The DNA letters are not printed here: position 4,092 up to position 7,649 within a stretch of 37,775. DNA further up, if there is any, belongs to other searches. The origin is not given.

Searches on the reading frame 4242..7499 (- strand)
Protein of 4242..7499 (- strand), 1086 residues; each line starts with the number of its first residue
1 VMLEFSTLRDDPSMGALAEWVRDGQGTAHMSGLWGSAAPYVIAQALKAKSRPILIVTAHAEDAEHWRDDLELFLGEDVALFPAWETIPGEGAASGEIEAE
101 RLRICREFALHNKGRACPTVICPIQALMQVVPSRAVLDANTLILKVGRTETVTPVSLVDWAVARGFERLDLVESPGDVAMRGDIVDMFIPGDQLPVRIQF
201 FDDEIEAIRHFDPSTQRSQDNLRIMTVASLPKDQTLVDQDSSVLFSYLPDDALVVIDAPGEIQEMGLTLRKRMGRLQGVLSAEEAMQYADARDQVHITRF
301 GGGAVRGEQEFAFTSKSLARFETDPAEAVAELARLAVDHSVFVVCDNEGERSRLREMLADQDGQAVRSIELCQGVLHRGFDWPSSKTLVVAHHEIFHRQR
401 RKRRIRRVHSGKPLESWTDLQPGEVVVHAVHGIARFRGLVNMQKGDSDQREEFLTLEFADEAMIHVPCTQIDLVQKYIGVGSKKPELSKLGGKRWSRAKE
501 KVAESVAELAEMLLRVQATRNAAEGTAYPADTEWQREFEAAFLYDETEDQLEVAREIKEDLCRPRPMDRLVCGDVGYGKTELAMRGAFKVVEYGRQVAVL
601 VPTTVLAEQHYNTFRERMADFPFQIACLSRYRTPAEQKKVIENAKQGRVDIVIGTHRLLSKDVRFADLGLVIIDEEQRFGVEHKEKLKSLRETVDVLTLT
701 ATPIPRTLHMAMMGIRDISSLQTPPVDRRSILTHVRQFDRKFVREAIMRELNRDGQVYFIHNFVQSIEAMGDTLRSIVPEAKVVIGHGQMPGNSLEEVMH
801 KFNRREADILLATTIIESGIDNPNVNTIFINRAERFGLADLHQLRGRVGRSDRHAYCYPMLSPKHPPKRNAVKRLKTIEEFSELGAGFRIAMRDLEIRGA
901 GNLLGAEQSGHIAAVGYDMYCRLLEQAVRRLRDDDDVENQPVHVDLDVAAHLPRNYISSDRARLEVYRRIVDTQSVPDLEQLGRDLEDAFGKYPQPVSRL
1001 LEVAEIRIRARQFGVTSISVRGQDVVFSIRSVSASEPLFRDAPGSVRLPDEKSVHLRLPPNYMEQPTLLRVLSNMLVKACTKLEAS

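Call 75: search_protein_families(library=pfam, proteins=[window:4242-7499:-], max_evalue=0.0001)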
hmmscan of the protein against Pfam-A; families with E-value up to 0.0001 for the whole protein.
window:4242-7499:- (1086 aa): 6 families
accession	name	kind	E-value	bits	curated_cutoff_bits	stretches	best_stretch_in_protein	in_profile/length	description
PF00270.35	DEAD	-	1.1e-23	84.3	26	1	549-709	3-165/167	DEAD/DEAH box helicase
PF03461.20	TRCF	-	8.6e-22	77.7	25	1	946-1035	1-90/95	TRCF domain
PF00271.37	Helicase_C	-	1.8e-21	76.9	23.5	1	746-851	5-109/110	Helicase conserved C-terminal domain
PF17757.6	UvrB_inter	-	1.3e-16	60.9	22.9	1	150-227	7-85/91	UvrB interaction domain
PF02559.22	CarD_TRCF_RID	-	1.9e-14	53.9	23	1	420-478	1-57/57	CarD-like/TRCF RID domain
PF04851.21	ResIII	-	2.2e-07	31.3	22.5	1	550-703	8-162/164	Type III restriction enzyme, res subunit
